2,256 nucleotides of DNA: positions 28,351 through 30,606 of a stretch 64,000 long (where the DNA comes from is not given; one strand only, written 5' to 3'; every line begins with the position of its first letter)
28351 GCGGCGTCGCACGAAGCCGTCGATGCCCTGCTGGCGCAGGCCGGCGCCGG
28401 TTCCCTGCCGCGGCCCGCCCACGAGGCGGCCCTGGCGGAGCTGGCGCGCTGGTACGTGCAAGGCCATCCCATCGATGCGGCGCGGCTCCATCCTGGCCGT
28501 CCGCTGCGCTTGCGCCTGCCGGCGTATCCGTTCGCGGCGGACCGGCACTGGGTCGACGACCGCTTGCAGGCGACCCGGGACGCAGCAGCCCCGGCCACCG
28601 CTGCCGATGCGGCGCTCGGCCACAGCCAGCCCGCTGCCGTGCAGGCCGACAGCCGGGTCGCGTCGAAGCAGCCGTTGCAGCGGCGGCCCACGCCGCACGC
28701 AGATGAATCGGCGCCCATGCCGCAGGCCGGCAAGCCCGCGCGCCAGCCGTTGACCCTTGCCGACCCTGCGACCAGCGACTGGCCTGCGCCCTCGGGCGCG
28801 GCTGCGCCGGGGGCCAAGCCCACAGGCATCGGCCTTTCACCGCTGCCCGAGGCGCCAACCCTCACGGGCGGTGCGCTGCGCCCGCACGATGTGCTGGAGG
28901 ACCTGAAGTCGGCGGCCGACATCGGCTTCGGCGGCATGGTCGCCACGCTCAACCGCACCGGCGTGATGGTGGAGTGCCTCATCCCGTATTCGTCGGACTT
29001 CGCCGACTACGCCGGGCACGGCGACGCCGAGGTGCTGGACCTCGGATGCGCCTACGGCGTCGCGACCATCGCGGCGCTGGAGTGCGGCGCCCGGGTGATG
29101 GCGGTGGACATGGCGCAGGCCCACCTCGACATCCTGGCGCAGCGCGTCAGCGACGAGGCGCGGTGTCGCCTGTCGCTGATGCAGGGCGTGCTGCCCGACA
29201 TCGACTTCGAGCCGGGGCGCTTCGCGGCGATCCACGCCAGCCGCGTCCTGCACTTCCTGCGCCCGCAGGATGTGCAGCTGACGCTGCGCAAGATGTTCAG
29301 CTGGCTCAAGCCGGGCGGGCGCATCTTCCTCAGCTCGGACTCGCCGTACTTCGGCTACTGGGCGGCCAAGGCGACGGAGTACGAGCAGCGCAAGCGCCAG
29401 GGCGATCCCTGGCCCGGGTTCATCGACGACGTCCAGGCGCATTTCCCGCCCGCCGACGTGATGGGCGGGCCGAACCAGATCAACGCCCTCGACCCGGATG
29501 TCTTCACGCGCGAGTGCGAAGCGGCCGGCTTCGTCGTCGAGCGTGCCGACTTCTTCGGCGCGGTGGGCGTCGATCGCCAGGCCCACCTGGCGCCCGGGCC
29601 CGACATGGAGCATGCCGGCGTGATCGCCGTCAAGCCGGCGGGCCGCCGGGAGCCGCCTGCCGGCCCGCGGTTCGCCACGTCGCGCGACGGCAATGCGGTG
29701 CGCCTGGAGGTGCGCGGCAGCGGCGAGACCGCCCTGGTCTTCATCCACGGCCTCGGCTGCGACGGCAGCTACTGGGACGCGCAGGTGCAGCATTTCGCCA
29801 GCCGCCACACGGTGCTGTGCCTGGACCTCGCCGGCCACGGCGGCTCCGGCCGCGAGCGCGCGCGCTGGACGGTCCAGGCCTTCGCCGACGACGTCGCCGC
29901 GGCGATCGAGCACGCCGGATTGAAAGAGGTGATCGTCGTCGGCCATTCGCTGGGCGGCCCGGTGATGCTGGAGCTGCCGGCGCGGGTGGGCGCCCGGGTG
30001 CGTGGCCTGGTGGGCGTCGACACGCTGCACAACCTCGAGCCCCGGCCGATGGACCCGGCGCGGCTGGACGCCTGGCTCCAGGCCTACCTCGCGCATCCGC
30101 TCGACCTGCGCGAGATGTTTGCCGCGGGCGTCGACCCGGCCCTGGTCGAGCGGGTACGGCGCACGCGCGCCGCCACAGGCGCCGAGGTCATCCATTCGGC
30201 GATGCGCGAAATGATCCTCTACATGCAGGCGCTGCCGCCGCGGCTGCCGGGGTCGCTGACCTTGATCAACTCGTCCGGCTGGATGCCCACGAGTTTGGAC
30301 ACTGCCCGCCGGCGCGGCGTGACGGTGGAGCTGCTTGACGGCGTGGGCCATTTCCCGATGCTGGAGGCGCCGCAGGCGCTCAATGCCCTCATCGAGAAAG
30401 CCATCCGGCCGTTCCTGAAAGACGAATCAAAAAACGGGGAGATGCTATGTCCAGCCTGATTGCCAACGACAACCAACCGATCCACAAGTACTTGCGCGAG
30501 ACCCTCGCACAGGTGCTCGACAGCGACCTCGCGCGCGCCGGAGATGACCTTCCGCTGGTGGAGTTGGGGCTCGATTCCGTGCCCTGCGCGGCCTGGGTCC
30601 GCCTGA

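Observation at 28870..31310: Methyltransferase + alpha/beta-hydrolase didomain inserted between a KS and a Trp-flagged triple ACP (split beta-branching module)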

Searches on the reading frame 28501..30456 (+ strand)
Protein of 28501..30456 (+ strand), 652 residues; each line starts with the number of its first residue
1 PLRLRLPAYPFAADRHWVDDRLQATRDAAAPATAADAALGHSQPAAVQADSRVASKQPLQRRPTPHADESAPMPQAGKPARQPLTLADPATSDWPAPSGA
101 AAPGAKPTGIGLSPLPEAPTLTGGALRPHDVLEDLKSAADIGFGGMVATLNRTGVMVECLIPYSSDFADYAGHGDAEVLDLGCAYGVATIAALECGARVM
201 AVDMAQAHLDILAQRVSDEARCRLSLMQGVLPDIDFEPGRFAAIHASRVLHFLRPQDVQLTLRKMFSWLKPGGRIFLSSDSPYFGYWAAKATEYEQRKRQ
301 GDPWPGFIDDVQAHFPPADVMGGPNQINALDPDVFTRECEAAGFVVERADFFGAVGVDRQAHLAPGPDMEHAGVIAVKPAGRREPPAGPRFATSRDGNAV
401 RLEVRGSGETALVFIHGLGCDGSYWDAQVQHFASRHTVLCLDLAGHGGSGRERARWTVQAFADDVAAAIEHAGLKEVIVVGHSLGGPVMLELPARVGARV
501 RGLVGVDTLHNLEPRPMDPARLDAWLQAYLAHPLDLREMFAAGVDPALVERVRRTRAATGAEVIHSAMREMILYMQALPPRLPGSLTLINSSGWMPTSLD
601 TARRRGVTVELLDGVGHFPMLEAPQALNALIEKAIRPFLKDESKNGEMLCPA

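Call 5: search_protein_families(library=pfam, proteins=[window:28501-30456:+], max_evalue=0.01)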
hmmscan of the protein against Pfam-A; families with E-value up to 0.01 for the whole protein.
window:28501-30456:+ (652 aa): 10 families
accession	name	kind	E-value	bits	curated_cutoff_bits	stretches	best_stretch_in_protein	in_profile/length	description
PF12697.13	Abhydrolase_6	-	2.1e-23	84.6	26.3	1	412-629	1-216/217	Alpha/beta hydrolase family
PF00561.26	Abhydrolase_1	-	4.3e-23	82.7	25.8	1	411-548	2-135/245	alpha/beta hydrolase fold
PF13649.12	Methyltransf_25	-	5.8e-16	59.4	27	1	178-273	1-97/97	Methyltransferase domain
PF08242.18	Methyltransf_12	-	1.3e-12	48.7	30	1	179-275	1-98/98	Methyltransferase domain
PF08241.18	Methyltransf_11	-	5e-12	46.7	21.2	1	179-276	1-94/95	Methyltransferase domain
PF13489.12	Methyltransf_23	-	1.5e-10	41.4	27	1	175-346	23-161/164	Methyltransferase domain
PF12146.15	Hydrolase_4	-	1.5e-10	41.2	27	1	410-551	5-150/239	Serine aminopeptidase, S33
PF13847.12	Methyltransf_31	-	3.2e-07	30.6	27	1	174-279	3-111/145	Methyltransferase domain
PF01209.24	Ubie_methyltran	-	7.2e-05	22.7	20.1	1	176-276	49-150/233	ubiE/COQ5 methyltransferase family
PF07819.20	PGAP1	-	0.0039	17.4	24.3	0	472-522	88-141/233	PGAP1-like alpha/beta domain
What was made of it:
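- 28876..29670 (+): MT*: a class I SAM methyltransferase domain of the BryA type. Proposed role: O-methyltransferase acting on the branch carboxyl. Pfam (call 5).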

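Call 7: find_homologous_proteins(query=window:28876-30456:+)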
Query window:28876-30456:+ (527 aa): 178 proteins with E <= 0.001 among 8000 candidates; the best 120 are listed.
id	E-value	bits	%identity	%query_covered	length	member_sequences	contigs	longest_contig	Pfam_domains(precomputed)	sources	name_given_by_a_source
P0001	1.2e-216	739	64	97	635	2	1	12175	PF13489.13,PF13649.13,PF12697.14,PF00561.27,PF12146.16,PF08241.19,PF08242.19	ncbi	ncbi:alpha/beta fold hydrolase, partial [Streptomyces coeruleorubidus]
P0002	3.5e-207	707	60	99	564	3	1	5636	PF13847.13,PF13489.13,PF13649.13,PF12697.14,PF00561.27,PF12146.16,PF08241.19,PF08242.19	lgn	-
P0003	8.1e-151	521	49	92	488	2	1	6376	PF13847.13,PF13489.13,PF13649.13,PF12697.14,PF03096.21,PF00561.27,PF07819.20,PF01209.25,PF12146.16,PF08241.19,PF08242.19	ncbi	-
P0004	4.6e-141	489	45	94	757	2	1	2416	PF13489.13,PF00109.33,PF00550.32,PF00561.27,PF12146.16,PF08241.19,PF13847.13,PF03848.21,PF13649.13,PF12697.14,PF01209.25,PF08242.19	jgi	jgi:SAM-dependent methyltransferase/acyl carrier protein/predicted alpha/beta hydrolase family ester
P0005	4.1e-90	321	50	64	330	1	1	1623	PF12697.14,PF00561.27,PF12146.16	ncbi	ncbi:MAG: alpha/beta fold hydrolase, partial [Phycicoccus sp.]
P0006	2.1e-82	296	62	43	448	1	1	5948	PF22336.3,PF13489.13,PF03848.21,PF22621.3,PF13649.13,PF08241.19,PF08242.19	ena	-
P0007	2.7e-66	243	43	47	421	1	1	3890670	PF12697.14,PF03096.21,PF00561.27,PF12146.16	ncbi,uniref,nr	ncbi:alpha/beta fold hydrolase [Bacillus velezensis]|uniref:alpha/beta fold hydrolase n=1 Tax=Bacill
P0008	8.9e-45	172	42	46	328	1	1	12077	PF12697.14,PF00561.27,PF12146.16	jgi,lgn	jgi:pimeloyl-ACP methyl ester carboxylesterase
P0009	9.1e-45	172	40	47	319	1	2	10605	PF12697.14,PF00561.27,PF12146.16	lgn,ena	-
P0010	1.9e-44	170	41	47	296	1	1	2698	PF12697.14,PF00561.27,PF12146.16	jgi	jgi:pimeloyl-ACP methyl ester carboxylesterase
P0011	2.6e-44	170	42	46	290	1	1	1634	PF12697.14,PF00561.27,PF12146.16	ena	-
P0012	7.7e-44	168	40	46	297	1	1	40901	PF12697.14,PF00561.27,PF12146.16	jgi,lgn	-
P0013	1.5e-43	168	40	47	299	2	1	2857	PF12697.14,PF00561.27,PF12146.16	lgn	-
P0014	2.6e-43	167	39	47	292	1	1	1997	PF12697.14,PF00561.27,PF12146.16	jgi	jgi:pimeloyl-ACP methyl ester carboxylesterase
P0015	8.3e-43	165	40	47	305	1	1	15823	PF12697.14,PF00561.27,PF12146.16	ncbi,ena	-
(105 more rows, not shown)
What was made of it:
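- On BioH (pimeloyl-ACP methyl ester esterase): The IMG label 'pimeloyl-ACP methyl ester carboxylesterase' on free relatives is a generic name (call 7).
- Checked: Homologues of the whole didomain score E = 1e-216 to 1e-141 (call 7).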

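Call 8: search_solved_structures(query=window:28876-30456:+, max_evalue=0.01, show_alignments=2)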
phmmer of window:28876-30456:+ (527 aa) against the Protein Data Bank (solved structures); distinct sequences matched with E-value up to 0.01: 268 (the best 60 are shown).
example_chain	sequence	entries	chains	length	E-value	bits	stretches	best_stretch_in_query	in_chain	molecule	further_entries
3hi4_A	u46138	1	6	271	9e-14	54.3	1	269-384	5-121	Arylesterase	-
3hea_A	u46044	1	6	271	1.2e-13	53.9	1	269-382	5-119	Arylesterase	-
3ia2_A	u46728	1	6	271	1.7e-13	53.4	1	269-384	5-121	Arylesterase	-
3t4u_A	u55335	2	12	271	1.7e-13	53.4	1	269-384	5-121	Arylesterase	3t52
1va4_A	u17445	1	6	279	1.8e-13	53.3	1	269-384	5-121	Arylesterase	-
8pi1_A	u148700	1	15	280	1.8e-13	53.3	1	269-384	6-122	Arylesterase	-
3kxp_A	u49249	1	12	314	3.4e-13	52.4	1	273-446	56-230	Alpha-(N-acetylaminomethylene)succinic acid hydrolase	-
10xn_A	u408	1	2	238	5.3e-12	48.5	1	272-368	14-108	Triacylglycerol lipase related protein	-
5egn_A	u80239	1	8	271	1.3e-11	47.2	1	271-377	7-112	Esterase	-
4x00_A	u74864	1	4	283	1.8e-11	46.7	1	267-392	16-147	Putative hydrolase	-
1wom_A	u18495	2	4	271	3.3e-11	45.9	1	277-363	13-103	Sigma factor sigB regulation protein rsbQ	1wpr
1a8s_A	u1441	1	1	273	2.2e-10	43.1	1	268-375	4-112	CHLOROPEROXIDASE F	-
7wzg_A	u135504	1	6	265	2.2e-10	43.1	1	51-157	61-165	Cypemycin N-terminal methyltransferase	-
5wp5_A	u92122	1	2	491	8.2e-10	41.2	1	51-154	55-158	Phosphomethylethanolamine N-methyltransferase 2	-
7uoc_A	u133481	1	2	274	1.2e-09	40.6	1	268-363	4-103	KAI2d4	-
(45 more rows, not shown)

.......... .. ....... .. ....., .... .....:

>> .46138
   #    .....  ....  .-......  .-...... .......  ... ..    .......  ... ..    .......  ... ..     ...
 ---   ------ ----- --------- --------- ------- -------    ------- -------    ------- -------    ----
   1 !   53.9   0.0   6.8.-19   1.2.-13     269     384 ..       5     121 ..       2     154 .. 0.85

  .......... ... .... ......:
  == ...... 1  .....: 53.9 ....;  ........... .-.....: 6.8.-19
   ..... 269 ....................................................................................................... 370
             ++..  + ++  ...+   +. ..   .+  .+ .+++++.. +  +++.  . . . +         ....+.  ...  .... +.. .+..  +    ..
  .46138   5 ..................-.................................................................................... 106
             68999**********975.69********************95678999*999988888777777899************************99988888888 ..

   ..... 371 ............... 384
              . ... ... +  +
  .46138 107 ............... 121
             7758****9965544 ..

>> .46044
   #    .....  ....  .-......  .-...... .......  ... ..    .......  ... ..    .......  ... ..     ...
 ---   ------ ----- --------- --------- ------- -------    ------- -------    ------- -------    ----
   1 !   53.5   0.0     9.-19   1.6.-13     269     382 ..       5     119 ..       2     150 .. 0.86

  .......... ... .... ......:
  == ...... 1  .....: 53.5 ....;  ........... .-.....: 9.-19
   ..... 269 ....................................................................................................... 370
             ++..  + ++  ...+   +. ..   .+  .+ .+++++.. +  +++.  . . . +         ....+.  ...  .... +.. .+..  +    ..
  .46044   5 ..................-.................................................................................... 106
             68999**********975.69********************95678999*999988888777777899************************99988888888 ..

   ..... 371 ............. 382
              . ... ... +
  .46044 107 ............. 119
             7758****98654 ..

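Call 10: find_encoding_contigs(protein=P0001, flank=10000, max_places=3)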
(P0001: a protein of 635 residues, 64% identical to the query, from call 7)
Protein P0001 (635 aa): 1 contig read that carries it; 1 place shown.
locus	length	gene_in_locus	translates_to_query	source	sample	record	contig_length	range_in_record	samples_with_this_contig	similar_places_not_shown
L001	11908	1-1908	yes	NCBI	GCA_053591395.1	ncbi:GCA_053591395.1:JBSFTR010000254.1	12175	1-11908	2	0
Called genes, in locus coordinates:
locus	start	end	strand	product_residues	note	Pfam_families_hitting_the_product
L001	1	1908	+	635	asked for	PF13489:Methyltransf_23, PF08241:Methyltransf_11, PF08242:Methyltransf_12, PF13649:Methyltransf_25, PF00561:Abhydrolase_1, PF12146:Hydrolase_4, PF12697:Abhydrolase_6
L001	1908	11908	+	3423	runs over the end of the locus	?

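Call 11: find_encoding_contigs(protein=P0004, flank=10000, max_places=3)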
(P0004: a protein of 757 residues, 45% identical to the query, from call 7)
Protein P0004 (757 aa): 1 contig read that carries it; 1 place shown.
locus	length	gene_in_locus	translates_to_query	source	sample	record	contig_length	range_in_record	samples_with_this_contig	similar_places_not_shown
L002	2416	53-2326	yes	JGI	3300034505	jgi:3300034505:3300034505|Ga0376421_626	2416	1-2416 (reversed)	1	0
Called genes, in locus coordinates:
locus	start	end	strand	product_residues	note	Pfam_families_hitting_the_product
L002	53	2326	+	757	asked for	PF13489:Methyltransf_23, PF08241:Methyltransf_11, PF08242:Methyltransf_12, PF13649:Methyltransf_25, PF13847:Methyltransf_31, PF00561:Abhydrolase_1, PF12697:Abhydrolase_6, PF00550:PP-binding, +4 more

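Call 12: find_encoding_contigs(protein=P0007, flank=10000, max_places=3)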
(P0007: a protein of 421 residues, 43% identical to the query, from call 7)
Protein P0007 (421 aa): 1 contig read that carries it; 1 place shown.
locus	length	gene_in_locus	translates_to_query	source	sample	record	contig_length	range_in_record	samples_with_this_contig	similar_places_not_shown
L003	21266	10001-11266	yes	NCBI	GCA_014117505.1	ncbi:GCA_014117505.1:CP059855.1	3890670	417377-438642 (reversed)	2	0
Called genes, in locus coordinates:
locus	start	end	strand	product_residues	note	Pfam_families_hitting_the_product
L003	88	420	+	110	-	PF00550:PP-binding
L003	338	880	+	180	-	PF00668:Condensation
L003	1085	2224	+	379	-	PF00668:Condensation, PF00501:AMP-binding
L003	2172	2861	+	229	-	PF00501:AMP-binding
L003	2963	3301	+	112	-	PF13193:AMP-binding_C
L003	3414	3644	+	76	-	-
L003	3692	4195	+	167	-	PF00109:ketoacyl-synt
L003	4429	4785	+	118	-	PF02801:Ketoacyl-synt_C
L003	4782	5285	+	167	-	PF16197:KAsynt_C_assoc, PF22621:CurL-like_PKS_C, PF22336:RhiE-like_linker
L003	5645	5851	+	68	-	-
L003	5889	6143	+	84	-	-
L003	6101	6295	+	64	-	-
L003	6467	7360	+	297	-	PF00550:PP-binding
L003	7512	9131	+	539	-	PF00109:ketoacyl-synt, PF00108:Thiolase_N (faint), PF02801:Ketoacyl-synt_C, PF16197:KAsynt_C_assoc, PF22336:RhiE-like_linker (weak), PF22621:CurL-like_PKS_C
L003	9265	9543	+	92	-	-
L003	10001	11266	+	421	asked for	PF03096:Ndr (weak), PF12146:Hydrolase_4, PF00561:Abhydrolase_1, PF12697:Abhydrolase_6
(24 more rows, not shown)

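Call 13: find_related_loci(query=window:28876-30456:+, collection=genome_contigs, flank=10000)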
Query window:28876-30456:+ (527 aa) in genome_contigs; peptide patterns used: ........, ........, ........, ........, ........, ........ (x = any residue, [..] = any of these).
202 stretches matched a pattern; 6 encode a relative of the query (tblastn E <= 1e-3); 6 distinct loci.
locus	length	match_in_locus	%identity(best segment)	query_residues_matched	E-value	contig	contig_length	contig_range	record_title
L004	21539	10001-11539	64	2-516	0e+0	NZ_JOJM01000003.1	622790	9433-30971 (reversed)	Streptomyces sp. NRRL B-1347 contig3.1, whole genome shotgun sequence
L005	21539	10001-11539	63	2-516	0e+0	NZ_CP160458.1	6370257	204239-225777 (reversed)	Streptomyces phytohabitans strain HBERC20821 chromosome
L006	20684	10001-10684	51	20-253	2e-62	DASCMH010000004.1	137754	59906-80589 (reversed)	MAG TPA_asm: Gammaproteobacteria bacterium isolate Fu_MAG_100 c_000000201090, whole genome shotgun sequence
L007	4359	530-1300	41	264-511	6e-53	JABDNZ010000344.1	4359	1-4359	MAG: Gemmatimonadetes bacterium isolate Site_A17 k127_1730276, whole genome shotgun sequence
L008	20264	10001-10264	34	274-361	6e-7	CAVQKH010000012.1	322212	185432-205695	MAG: uncultured Actinomycetota bacterium isolate MFD02581.bin.2.214 genome assembly, contig: contig_16750, whole genome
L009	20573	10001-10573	28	273-460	2e-6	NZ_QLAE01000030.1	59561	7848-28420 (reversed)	Stutzerimonas nosocomialis strain A31/70 contig00030, whole genome shotgun sequence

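Call 40: search_protein_families(library=ncbifam, proteins=[P0008], max_evalue=0.01)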
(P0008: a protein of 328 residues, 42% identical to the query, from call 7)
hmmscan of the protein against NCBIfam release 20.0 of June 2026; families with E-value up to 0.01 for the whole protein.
P0008 (328 aa): 27 families (the best 25 are shown)
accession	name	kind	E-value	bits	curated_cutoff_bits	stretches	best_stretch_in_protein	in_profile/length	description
NF011457.0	PRK14875.1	equivalog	4e-27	95.2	307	1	76-324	116-370/372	acetoin dehydrogenase dihydrolipoyllysine-residue acetyltransferase subunit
NF051488.1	bifunc_PcaDC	exception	7.2e-21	74.7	390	1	90-325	11-252/375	bifunctional 3-oxoadipate enol-lactonase/4-carboxymuconolactone decarboxylase PcaDC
TIGR02427.1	protocat_pcaD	equivalog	3.2e-20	72.6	255.85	1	89-321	11-248/251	3-oxoadipate enol-lactonase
NF050089.1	i_nPHAscl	equivalog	2.1e-18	66.4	300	1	79-198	6-125/288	intracellular short-chain-length polyhydroxyalkanoate depolymerase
NF051487.1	bifunc_PcaCD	exception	8.5e-17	61.3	430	1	92-324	173-412/413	bifunctional 4-carboxymuconolactone decarboxylase/3-oxoadipate enol-lactonase PcaCD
NF002938.0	PRK03592.1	equivalog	1.7e-16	60.5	241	1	79-238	19-178/298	haloalkane dehalogenase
TIGR03695.1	menH_SHCHC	equivalog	7.6e-16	58.3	208.55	1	91-185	2-99/252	2-succinyl-6-hydroxy-2,4-cyclohexadiene-1-carboxylate synthase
TIGR03056.1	bchO_mg_che_rel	equivalog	8.5e-15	54.5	172.55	1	90-201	28-143/278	alpha/beta fold hydrolase BchO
TIGR03611.1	RutD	equivalog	1.9e-14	53.7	238.5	1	89-189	11-112/258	pyrimidine utilization protein D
NF004514.1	PRK05855.1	equivalog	6e-14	51.5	455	1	75-167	5-101/578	SDR family oxidoreductase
TIGR01738.1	bioH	equivalog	1.3e-12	47.9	206.95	1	88-190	1-98/245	pimeloyl-ACP methyl ester esterase BioH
NF008340.0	PRK11126.1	equivalog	2.5e-12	46.6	261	1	89-175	12-96/255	2-succinyl-6-hydroxy-2,4-cyclohexadiene-1-carboxylate synthase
NF045632.1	hydroxlase_HsaD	equivalog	1.7e-11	43.6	400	1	84-186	27-133/290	4,5:9,10-diseco-3-hydroxy-5,9,17-trioxoandrosta-1(10),2-diene-4-oate hydrolase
NF058580.1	lipase_V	equivalog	4e-09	36.5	300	1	81-171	14-104/230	EstV family lipase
NF007954.0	PRK10673.1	equivalog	4.2e-09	36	399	1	112-189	37-113/255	esterase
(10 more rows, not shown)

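Call 41: search_protein_families(library=pfam, proteins=[L006:6832-7938:+, L006:7990-9174:+, L006:9196-9957:+, L006:9962-10687:+, L006:11030-12046:-, L006:12174-13067:+, L006:13096-14007:-, L006:4446-5654:-], max_evalue=0.001)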
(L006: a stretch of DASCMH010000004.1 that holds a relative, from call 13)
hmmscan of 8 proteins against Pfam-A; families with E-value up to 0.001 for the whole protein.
L006:6832-7938:+ (369 aa): 2 families
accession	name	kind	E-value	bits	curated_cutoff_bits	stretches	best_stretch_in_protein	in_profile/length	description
PF00355.32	Rieske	-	1.6e-22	79.6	20.3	1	6-87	2-83/88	Rieske [2Fe-2S] domain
PF19112.6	VanA_C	-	5.1e-16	59.8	23.5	1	245-326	109-192/193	Vanillate O-demethylase oxygenase C-terminal domain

L006:7990-9174:+ (395 aa): 2 families
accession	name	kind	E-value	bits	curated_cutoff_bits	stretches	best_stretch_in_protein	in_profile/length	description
PF00108.29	Thiolase_N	-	5.2e-64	216.6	26.4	1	5-262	2-258/260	Thiolase, N-terminal domain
PF02803.24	Thiolase_C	-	7e-42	142.4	27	1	272-392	2-122/123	Thiolase, C-terminal domain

L006:9196-9957:+ (254 aa): 4 families
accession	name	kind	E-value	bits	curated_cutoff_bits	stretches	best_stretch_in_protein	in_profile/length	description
PF13561.12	adh_short_C2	-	2.9e-64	217.3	27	1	17-253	1-236/236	Enoyl-(Acyl carrier protein) reductase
PF00106.31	adh_short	-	5.7e-50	170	26.6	1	11-204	1-193/195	short chain dehydrogenase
PF08659.16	KR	-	7.2e-08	33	22.6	1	14-167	4-156/180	KR domain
PF02882.25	THF_DHG_CYH_C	-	0.00058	19.6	27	0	6-64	32-93/160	Tetrahydrofolate dehydrogenase/cyclohydrolase, NAD(P)-binding domain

L006:9962-10687:+ (242 aa): 4 families
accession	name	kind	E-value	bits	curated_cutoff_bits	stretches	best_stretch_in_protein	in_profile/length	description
PF13649.12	Methyltransf_25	-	4.6e-12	46.9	27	1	48-142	2-97/97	Methyltransferase domain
PF08241.18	Methyltransf_11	-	1.4e-11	45.3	21.2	1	48-145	1-94/95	Methyltransferase domain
PF08242.18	Methyltransf_12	-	2e-11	44.9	30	1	48-143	1-97/98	Methyltransferase domain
PF13489.12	Methyltransf_23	-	1.6e-07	31.6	27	1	45-218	24-163/164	Methyltransferase domain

L006:11030-12046:- (339 aa): 6 families
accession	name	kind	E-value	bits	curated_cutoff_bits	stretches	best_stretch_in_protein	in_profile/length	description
PF07991.19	KARI_N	-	1.4e-72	243.1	20.6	1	15-178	2-165/165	Acetohydroxy acid isomeroreductase, NADPH-binding domain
PF01450.25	KARI_C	-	1.2e-61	207.7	29.1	1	184-327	1-144/144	Ketol-acid reductoisomerase, C-terminal domain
PF03807.23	F420_oxidored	-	2.7e-06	28.3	21.6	1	20-91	2-77/94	NADP oxidoreductase coenzyme F420-dependent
PF02826.25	2-Hacid_dh_C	-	8.1e-06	25.8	25.1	1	14-93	33-112/178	D-isomer specific 2-hydroxyacid dehydrogenase, NAD binding domain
PF03446.21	NAD_binding_2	-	5.5e-05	23.7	21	1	19-103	1-88/161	NAD binding domain of 6-phosphogluconate dehydrogenase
PF00670.27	AdoHcyase_NAD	-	0.00048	20.7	27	1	14-82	20-87/162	S-adenosyl-L-homocysteine hydrolase, NAD binding domain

L006:12174-13067:+ (298 aa): 2 families
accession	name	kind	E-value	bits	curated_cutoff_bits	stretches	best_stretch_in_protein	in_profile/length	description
PF03466.25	LysR_substrate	-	1.7e-32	112.9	28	1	87-294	2-206/209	LysR substrate binding domain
PF00126.33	HTH_1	-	5.7e-18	65.1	26.6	1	4-61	2-59/60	Bacterial regulatory helix-turn-helix protein, lysR family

L006:13096-14007:- (304 aa): 2 families
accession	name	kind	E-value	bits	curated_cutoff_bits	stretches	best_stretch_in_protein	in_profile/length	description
PF00753.33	Lactamase_B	-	7.2e-11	42.8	22.7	1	85-131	21-60/196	Metallo-beta-lactamase superfamily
PF12706.13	Lactamase_B_2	-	6.7e-05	23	27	1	111-140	27-55/200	Beta-lactamase superfamily domain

L006:4446-5654:- (403 aa): 4 families
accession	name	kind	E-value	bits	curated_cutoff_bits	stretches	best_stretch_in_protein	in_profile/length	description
PF00155.27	Aminotran_1_2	-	5.7e-61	207.1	19.7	1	50-399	4-360/361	Aminotransferase class I and II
PF00266.25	Aminotran_5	-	4.1e-06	26.4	21.5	1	108-220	61-176/371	Aminotransferase class-V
PF01053.26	Cys_Met_Meta_PP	-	9.7e-06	24.8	27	1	111-221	71-175/381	Cys/Met metabolism PLP-dependent enzyme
PF01041.23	DegT_DnrJ_EryC1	-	4.7e-05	23.2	19.8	1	111-219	42-145/360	DegT/DnrJ/EryC1/StrS aminotransferase family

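Call 52: find_encoding_contigs(protein=P0003, flank=6000, max_places=2)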
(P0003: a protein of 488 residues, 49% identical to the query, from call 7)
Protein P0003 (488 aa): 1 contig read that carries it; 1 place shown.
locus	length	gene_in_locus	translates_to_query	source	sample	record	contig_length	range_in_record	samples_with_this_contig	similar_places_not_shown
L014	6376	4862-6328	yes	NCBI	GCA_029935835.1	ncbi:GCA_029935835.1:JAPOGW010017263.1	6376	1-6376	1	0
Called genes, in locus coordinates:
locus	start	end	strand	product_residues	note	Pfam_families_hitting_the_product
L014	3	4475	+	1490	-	?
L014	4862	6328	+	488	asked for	PF13489:Methyltransf_23, PF01209:Ubie_methyltran, PF08241:Methyltransf_11, PF08242:Methyltransf_12, PF13649:Methyltransf_25, PF13847:Methyltransf_31, PF03096:Ndr, PF00561:Abhydrolase_1, +3 more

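Call 53: find_encoding_contigs(protein=P0002, flank=6000, max_places=2)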
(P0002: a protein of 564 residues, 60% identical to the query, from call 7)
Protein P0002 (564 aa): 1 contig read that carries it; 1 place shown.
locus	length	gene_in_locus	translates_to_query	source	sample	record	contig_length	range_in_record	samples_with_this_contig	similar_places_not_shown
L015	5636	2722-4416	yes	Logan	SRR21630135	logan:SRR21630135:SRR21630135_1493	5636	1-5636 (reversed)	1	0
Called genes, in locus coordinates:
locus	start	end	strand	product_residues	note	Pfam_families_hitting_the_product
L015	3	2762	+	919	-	?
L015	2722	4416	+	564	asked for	PF13489:Methyltransf_23, PF08241:Methyltransf_11, PF08242:Methyltransf_12, PF13649:Methyltransf_25, PF13847:Methyltransf_31 (weak), PF00561:Abhydrolase_1, PF12146:Hydrolase_4, PF12697:Abhydrolase_6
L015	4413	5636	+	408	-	?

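Call 54: find_encoding_contigs(protein=P0006, flank=6000, max_places=2)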
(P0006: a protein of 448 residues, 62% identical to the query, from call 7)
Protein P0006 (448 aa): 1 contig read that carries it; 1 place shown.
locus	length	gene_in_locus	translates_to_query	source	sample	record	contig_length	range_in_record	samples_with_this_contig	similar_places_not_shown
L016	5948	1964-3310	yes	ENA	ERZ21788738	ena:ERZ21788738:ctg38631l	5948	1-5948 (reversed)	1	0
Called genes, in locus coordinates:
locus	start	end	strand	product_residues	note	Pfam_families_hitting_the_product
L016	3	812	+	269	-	?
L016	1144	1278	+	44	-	PF00109:ketoacyl-synt (weak)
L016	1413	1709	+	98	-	PF02801:Ketoacyl-synt_C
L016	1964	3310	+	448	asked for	PF22336:RhiE-like_linker, PF22621:CurL-like_PKS_C, PF13489:Methyltransf_23, PF03848:TehB (faint), PF08241:Methyltransf_11, PF08242:Methyltransf_12, PF13649:Methyltransf_25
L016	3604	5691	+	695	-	PF00550:PP-binding, PF00109:ketoacyl-synt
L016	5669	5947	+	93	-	?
